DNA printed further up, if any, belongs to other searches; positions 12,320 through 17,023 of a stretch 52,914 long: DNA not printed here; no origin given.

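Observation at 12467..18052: Dehydratase domain appears split across the two divergent genes, as expected if a single inversion broke one megasynthase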

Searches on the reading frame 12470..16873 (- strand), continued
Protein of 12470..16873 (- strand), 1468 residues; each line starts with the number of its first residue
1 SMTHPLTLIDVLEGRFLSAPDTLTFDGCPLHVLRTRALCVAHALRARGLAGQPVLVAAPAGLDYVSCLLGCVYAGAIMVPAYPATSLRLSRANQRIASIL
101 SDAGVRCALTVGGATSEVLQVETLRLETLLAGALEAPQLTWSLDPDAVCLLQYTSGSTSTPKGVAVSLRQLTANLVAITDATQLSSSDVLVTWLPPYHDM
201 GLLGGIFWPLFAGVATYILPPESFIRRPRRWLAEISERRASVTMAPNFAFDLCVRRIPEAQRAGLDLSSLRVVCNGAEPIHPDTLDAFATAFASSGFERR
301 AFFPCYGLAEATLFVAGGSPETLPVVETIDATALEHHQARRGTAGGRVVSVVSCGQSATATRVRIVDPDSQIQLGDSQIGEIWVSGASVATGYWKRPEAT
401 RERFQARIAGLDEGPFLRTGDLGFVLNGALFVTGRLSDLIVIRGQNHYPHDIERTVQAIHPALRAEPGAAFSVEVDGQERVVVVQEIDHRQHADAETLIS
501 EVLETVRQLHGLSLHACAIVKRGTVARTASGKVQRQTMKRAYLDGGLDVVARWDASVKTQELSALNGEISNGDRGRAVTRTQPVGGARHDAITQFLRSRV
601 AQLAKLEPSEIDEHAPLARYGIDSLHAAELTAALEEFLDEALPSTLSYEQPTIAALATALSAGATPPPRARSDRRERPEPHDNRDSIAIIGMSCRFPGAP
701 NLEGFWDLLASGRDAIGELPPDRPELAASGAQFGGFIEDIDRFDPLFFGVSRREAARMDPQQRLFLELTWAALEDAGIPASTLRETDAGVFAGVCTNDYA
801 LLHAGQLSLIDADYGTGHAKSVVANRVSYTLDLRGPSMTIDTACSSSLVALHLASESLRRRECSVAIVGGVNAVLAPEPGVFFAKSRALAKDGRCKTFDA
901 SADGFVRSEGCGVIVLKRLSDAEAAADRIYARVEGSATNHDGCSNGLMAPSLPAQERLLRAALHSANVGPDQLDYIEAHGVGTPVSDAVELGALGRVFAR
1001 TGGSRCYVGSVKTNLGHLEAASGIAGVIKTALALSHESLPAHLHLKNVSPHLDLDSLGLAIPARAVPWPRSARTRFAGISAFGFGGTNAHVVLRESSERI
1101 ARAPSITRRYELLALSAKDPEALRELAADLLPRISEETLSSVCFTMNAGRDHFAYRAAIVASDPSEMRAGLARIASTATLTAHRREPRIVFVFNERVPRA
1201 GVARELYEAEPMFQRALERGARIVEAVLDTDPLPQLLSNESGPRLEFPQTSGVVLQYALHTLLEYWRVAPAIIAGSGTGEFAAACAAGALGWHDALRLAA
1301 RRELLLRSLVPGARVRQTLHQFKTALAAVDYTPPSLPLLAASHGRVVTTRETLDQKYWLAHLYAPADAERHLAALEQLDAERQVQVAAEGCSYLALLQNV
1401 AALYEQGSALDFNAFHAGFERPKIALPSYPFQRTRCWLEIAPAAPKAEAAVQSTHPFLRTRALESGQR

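Call 71: find_encoding_contigs(protein=P0015, flank=10000, max_places=2)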
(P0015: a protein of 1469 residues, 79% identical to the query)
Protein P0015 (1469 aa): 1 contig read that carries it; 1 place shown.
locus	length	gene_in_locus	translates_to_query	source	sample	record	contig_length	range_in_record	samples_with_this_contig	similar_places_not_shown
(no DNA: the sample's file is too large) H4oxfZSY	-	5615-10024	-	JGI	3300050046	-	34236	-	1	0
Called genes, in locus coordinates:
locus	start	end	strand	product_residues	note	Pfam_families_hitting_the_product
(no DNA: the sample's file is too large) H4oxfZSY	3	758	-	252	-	?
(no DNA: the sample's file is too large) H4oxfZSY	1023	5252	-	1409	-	PF00550:PP-binding (weak), PF00668:Condensation, PF00501:AMP-binding, PF13193:AMP-binding_C, PF00550:PP-binding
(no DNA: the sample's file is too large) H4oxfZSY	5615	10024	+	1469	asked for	PF00501:AMP-binding, PF23024:AMP-dom_DIP2-like, PF00550:PP-binding, PF00109:ketoacyl-synt, PF02801:Ketoacyl-synt_C, PF16197:KAsynt_C_assoc, PF22336:RhiE-like_linker, PF22621:CurL-like_PKS_C, +2 more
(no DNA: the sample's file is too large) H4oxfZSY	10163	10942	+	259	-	-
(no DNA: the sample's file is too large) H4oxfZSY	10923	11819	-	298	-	PF13230:GATase_4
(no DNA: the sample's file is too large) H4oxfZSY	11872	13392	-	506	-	PF04107:GCS2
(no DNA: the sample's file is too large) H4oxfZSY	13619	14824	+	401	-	PF00108:Thiolase_N, PF00109:ketoacyl-synt (weak), PF02803:Thiolase_C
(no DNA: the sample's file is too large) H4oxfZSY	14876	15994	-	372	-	PF01118:Semialdhyde_dh, PF02774:Semialdhyde_dhC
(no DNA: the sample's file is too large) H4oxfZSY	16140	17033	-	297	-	PF00296:Bac_luciferase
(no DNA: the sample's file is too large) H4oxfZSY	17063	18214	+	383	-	PF00155:Aminotran_1_2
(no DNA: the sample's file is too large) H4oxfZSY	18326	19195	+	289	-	PF00561:Abhydrolase_1, PF12146:Hydrolase_4, PF12697:Abhydrolase_6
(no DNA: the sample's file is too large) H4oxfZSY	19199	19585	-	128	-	PF00581:Rhodanese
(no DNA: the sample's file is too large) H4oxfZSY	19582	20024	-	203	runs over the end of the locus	PF05995:CDO_I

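Call 72: find_encoding_contigs(protein=P0020, flank=10000, max_places=2)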
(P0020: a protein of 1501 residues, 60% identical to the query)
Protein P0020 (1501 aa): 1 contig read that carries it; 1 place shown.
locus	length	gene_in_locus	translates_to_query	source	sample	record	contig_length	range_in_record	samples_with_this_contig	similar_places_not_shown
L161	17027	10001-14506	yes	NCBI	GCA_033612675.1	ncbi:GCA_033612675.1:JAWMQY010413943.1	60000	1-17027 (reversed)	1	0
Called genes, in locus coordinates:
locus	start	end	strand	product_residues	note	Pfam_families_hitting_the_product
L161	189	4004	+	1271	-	PF00069:Pkinase, PF07714:PK_Tyr_Ser-Thr, PF13191:AAA_16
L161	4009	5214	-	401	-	PF00092:VWA (faint), PF13519:VWA_2 (faint)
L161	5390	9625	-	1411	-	PF14765:PS-DH, PF00550:PP-binding, PF00668:Condensation, PF00501:AMP-binding, PF13193:AMP-binding_C, PF00550:PP-binding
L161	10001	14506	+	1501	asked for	PF00501:AMP-binding, PF23024:AMP-dom_DIP2-like, PF00550:PP-binding, PF00109:ketoacyl-synt, PF02801:Ketoacyl-synt_C, PF16197:KAsynt_C_assoc, PF22621:CurL-like_PKS_C, PF00698:Acyl_transf_1, +2 more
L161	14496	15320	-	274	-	PF13230:GATase_4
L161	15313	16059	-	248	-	-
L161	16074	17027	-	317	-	?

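Call 75: find_encoding_contigs(protein=P0023, flank=10000, max_places=2)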
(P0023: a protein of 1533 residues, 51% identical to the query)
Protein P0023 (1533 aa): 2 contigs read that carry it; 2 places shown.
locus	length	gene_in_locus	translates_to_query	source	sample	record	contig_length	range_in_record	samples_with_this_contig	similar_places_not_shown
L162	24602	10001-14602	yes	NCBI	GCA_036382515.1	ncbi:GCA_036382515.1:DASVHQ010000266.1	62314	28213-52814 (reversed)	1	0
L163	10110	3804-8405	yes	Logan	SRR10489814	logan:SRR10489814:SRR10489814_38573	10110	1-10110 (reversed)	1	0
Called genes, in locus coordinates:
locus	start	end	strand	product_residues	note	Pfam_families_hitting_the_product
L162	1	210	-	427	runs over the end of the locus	-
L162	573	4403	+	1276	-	PF00069:Pkinase, PF07714:PK_Tyr_Ser-Thr, PF13191:AAA_16, PF13401:AAA_22 (faint)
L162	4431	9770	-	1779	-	PF14765:PS-DH, PF00550:PP-binding, PF00668:Condensation, PF00501:AMP-binding, PF13193:AMP-binding_C, PF00550:PP-binding, PF01370:Epimerase, PF07993:NAD_binding_4, +1 more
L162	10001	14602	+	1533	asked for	PF00501:AMP-binding, PF23024:AMP-dom_DIP2-like, PF00550:PP-binding, PF00109:ketoacyl-synt, PF02801:Ketoacyl-synt_C, PF16197:KAsynt_C_assoc, PF22621:CurL-like_PKS_C, PF00698:Acyl_transf_1, +1 more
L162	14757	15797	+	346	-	PF01032:FecCD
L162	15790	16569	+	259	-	PF00005:ABC_tran, PF13304:AAA_21 (faint)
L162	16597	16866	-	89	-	-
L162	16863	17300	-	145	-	PF00069:Pkinase, PF07714:PK_Tyr_Ser-Thr (weak)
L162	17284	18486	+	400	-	PF00108:Thiolase_N, PF02803:Thiolase_C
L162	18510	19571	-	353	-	-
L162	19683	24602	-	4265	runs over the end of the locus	PF11617:Cu-binding_MopE (faint), PF01483:P_proprotein (faint)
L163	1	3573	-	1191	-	?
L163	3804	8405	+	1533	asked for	PF00501:AMP-binding, PF23024:AMP-dom_DIP2-like, PF00550:PP-binding, PF00109:ketoacyl-synt, PF02801:Ketoacyl-synt_C, PF16197:KAsynt_C_assoc, PF22621:CurL-like_PKS_C, PF00698:Acyl_transf_1, +1 more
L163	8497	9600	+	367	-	PF01032:FecCD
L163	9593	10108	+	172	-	?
